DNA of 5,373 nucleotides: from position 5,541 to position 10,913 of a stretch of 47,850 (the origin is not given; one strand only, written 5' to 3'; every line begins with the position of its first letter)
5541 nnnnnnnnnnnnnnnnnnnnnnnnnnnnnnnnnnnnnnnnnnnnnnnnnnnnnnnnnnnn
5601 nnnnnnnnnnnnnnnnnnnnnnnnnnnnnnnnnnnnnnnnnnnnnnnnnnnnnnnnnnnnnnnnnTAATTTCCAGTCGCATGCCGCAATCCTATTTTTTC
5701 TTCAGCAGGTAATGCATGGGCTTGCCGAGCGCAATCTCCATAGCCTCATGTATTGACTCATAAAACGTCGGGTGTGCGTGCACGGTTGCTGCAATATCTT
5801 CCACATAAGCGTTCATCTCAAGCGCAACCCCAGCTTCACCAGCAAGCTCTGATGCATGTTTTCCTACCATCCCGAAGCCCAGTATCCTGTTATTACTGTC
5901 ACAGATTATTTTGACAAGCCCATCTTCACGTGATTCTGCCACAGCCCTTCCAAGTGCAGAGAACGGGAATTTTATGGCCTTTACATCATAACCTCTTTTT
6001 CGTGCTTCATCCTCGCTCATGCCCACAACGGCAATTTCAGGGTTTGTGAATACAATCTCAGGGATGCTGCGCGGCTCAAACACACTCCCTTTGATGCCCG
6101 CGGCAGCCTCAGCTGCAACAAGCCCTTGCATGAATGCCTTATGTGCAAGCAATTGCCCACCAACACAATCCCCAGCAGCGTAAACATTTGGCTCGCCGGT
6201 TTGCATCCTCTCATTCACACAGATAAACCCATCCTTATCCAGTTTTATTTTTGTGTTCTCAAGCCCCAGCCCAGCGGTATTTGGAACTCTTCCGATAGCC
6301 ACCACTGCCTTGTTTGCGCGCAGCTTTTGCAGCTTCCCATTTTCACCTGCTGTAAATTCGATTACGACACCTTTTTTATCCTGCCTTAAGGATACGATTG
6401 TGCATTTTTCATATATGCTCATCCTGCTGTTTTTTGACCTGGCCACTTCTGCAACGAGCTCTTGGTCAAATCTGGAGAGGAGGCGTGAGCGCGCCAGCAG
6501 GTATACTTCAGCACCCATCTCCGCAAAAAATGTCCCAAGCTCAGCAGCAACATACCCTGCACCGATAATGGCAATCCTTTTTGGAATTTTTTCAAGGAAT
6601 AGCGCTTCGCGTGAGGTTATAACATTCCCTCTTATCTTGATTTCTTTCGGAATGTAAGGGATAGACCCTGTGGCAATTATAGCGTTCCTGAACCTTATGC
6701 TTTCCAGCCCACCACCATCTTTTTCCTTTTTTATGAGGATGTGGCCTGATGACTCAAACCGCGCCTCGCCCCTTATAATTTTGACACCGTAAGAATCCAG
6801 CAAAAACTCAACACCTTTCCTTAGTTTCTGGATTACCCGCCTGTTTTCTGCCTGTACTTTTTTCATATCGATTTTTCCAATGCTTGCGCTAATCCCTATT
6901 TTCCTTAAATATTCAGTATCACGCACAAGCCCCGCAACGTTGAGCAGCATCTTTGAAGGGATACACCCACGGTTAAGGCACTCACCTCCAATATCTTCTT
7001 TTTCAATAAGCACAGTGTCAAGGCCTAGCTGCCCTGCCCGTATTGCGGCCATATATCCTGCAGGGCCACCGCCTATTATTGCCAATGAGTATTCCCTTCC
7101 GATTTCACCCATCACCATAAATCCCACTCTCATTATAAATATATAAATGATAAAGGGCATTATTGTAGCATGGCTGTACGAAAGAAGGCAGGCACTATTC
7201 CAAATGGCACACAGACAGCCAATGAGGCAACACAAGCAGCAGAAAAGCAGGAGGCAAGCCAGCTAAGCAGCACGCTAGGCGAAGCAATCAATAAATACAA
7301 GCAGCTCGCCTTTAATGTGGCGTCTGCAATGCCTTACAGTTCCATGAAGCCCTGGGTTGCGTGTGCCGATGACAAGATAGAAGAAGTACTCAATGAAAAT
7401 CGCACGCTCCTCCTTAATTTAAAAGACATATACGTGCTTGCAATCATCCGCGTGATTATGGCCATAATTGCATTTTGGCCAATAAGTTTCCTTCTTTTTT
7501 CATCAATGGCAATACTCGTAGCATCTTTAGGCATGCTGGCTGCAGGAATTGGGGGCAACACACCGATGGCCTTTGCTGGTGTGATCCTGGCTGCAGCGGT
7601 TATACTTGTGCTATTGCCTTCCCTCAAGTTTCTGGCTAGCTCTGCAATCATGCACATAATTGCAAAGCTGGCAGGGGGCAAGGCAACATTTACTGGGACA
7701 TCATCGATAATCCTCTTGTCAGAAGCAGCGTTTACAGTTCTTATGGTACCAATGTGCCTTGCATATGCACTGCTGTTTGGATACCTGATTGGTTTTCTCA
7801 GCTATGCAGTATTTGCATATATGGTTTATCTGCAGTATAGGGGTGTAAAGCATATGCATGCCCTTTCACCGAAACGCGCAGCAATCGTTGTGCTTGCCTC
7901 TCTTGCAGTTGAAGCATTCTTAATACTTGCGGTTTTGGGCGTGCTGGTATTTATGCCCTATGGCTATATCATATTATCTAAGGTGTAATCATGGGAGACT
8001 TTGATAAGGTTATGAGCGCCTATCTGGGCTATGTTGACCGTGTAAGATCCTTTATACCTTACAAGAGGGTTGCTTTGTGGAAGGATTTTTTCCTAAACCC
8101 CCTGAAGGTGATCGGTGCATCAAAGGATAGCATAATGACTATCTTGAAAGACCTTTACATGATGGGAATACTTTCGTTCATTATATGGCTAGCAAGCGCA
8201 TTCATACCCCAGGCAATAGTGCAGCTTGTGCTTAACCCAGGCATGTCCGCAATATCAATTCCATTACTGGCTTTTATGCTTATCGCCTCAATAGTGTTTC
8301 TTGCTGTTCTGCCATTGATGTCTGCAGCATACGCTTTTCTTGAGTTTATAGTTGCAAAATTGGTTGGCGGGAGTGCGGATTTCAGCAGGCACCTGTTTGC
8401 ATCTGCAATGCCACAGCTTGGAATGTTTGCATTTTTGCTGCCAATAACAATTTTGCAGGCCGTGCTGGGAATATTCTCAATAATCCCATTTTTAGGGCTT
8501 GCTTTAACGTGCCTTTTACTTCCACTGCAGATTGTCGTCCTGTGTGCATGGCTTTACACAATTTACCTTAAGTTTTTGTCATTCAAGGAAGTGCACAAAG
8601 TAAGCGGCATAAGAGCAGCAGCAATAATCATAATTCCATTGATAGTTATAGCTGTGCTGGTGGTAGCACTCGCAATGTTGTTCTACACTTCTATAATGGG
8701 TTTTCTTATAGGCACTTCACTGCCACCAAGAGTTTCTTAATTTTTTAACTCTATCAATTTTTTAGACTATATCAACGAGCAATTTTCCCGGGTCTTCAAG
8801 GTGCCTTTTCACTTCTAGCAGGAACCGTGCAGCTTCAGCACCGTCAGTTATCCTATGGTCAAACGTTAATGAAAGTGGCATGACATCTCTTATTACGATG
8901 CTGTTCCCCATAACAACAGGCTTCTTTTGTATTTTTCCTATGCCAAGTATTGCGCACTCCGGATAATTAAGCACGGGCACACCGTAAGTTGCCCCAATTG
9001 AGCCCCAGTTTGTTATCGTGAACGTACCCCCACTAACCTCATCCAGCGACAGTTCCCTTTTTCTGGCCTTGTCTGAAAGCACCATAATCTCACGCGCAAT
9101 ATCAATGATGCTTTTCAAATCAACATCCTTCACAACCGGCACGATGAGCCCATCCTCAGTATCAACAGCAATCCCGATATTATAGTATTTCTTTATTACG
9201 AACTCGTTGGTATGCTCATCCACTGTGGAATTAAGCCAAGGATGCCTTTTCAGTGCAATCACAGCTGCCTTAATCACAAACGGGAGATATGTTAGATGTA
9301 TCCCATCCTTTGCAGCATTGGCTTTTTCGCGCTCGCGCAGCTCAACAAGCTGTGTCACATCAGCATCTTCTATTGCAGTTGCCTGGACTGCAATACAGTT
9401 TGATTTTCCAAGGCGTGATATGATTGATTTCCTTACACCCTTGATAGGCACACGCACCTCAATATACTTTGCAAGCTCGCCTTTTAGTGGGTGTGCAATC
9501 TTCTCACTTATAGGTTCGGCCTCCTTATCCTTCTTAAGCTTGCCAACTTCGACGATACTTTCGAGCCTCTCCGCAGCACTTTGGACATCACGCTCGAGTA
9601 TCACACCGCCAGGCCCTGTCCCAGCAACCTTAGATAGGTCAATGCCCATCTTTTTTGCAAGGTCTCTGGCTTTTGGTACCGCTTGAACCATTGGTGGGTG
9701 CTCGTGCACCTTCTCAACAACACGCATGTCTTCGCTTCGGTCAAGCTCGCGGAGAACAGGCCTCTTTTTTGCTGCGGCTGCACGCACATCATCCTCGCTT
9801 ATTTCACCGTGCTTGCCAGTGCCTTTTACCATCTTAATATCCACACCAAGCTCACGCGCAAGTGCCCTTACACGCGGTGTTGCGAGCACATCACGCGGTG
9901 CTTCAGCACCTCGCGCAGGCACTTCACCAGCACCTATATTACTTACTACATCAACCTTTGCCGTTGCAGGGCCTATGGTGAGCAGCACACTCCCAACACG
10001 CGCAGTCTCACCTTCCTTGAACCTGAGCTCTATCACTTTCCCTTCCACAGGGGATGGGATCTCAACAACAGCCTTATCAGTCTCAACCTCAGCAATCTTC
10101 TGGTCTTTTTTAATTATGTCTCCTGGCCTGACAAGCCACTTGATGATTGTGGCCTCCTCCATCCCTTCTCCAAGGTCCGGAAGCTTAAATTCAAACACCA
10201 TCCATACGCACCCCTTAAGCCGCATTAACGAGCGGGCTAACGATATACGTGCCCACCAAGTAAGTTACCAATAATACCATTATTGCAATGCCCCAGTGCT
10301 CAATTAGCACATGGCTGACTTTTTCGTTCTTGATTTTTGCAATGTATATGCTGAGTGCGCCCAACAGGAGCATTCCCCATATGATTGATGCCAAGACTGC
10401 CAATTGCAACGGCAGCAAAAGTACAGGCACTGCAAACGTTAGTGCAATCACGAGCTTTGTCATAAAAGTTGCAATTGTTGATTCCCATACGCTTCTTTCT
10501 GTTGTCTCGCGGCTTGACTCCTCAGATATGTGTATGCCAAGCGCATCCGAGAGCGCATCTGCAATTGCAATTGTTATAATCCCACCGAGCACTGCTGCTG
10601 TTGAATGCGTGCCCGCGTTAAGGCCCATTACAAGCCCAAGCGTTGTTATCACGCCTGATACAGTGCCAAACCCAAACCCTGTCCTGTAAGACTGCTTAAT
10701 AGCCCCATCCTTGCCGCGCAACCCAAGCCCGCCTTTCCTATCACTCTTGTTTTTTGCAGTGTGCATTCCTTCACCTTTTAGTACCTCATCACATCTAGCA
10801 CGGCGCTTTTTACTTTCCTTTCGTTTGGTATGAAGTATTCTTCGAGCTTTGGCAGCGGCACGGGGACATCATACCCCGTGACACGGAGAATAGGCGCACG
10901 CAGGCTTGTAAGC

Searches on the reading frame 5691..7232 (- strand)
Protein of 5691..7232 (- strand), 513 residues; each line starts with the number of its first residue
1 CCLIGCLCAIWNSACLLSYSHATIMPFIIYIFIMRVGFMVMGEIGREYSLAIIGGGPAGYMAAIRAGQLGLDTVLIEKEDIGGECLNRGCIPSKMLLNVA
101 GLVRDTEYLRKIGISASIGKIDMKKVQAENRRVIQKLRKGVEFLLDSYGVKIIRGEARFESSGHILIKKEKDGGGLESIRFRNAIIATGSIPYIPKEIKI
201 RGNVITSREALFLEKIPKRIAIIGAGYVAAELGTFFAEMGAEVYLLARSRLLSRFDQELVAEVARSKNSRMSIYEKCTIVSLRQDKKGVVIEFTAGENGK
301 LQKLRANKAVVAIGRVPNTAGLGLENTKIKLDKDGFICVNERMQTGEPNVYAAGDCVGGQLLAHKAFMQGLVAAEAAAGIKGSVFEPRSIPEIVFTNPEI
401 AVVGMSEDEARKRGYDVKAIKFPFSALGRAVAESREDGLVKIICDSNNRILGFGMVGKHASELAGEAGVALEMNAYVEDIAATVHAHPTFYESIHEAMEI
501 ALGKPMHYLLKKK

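Call 41: search_protein_families(library=pfam, proteins=[window:5691-7232:-], max_evalue=0.001)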
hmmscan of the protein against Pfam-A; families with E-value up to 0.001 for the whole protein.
window:5691-7232:- (513 aa): 11 families
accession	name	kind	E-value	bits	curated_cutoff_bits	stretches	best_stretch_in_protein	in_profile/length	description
PF07992.20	Pyr_redox_2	-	7.7e-60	203.2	26.1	1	48-370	1-291/291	Pyridine nucleotide-disulphide oxidoreductase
PF02852.28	Pyr_redox_dim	-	7.4e-35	119.9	25.3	1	390-497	1-109/110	Pyridine nucleotide-disulphide oxidoreductase, dimerisation domain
PF00070.33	Pyr_redox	-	1.2e-13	51.8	22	1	219-292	1-78/82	Pyridine nucleotide-disulphide oxidoreductase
PF13738.12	Pyr_redox_3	-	1.7e-13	51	30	1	179-354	123-305/305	Pyridine nucleotide-disulphide oxidoreductase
PF13434.12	Lys_Orn_oxgnase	-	5.1e-08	32.9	21.3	1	163-256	130-229/339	L-lysine 6-monooxygenase/L-ornithine 5-monooxygenase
PF01134.28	GIDA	-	1.7e-07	31.1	22.1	1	51-126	3-72/391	Glucose inhibited division protein A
PF12831.13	FAD_oxidored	-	4.1e-07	30.1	27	1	51-83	3-36/416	FAD dependent oxidoreductase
PF03486.20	HI0933_like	-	5.2e-07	29.8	50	1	50-82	3-35/244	HI0933-like protein Rossmann domain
PF01494.25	FAD_binding_3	-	7.4e-06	25.8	22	0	49-80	3-34/349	FAD binding domain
PF00890.30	FAD_binding_2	-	3.5e-05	23.6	20.4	1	51-80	3-32/414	FAD binding domain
PF04820.20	Trp_halogenase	-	0.00033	20.1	21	1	50-115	2-71/458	Tryptophan halogenase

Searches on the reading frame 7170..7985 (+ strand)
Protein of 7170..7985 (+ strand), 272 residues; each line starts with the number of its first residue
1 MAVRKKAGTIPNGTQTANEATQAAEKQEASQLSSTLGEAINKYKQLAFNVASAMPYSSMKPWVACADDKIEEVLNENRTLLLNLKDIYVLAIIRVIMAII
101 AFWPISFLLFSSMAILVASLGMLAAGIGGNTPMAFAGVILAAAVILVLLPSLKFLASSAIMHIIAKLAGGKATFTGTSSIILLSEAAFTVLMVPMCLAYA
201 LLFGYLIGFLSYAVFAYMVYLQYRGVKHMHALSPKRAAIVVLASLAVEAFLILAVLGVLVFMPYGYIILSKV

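Call 41: search_protein_families(library=pfam, proteins=[window:7170-7985:+], max_evalue=0.001)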
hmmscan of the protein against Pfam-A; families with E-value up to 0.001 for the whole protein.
window:7170-7985:+ (272 aa): 1 family
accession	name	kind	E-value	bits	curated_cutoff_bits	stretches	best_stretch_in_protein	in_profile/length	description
PF04893.22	Yip1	-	5.6e-06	26.8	28.6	1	103-255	35-172/173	Yip1 domain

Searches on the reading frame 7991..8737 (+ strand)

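Call 41: search_protein_families(library=pfam, proteins=[window:7991-8737:+], max_evalue=0.001)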
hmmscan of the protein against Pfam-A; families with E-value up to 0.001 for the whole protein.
window:7991-8737:+ (249 aa): 1 family
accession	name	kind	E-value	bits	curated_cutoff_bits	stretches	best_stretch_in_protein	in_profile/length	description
PF04893.22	Yip1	-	9.7e-05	22.7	28.6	1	58-226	24-172/173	Yip1 domain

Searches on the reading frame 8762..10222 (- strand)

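Call 10: search_protein_families(library=pfam, proteins=[window:8762-10222:-], max_evalue=0.01)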
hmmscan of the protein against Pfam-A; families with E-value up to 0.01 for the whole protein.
window:8762-10222:- (486 aa): 5 families
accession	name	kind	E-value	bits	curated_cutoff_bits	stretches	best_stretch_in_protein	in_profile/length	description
PF00198.28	2-oxoacid_dh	-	6.1e-85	284.8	23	1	255-482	4-231/232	2-oxoacid dehydrogenases acyltransferase (catalytic domain)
PF02817.22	E3_binding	-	1.6e-26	92.7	23.7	2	112-147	1-36/36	e3 binding domain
PF00364.28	Biotin_lipoyl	-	3.4e-22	78.5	22.1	1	11-83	2-73/73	Biotin-requiring enzyme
PF01597.25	GCV_H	-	4.2e-05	23.9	22.2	1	32-66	40-74/122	Glycine cleavage H-protein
PF13533.13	Biotin_lipoyl_2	-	0.0067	16.7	29.8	0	53-83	1-31/32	Biotin-lipoyl like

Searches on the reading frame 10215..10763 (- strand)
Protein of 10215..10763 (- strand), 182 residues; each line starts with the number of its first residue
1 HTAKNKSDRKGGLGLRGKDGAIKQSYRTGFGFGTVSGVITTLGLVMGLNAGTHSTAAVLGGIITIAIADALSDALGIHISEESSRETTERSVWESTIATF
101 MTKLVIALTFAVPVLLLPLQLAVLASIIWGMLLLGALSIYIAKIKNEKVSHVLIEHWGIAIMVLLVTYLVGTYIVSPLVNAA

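Call 10: search_protein_families(library=pfam, proteins=[window:10215-10763:-], max_evalue=0.01)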
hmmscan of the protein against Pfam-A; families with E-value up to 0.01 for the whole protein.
window:10215-10763:- (182 aa): 1 family
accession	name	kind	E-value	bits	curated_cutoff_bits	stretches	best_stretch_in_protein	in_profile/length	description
PF01988.24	VIT1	-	2e-06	28.2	28.1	1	32-90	6-65/214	VIT family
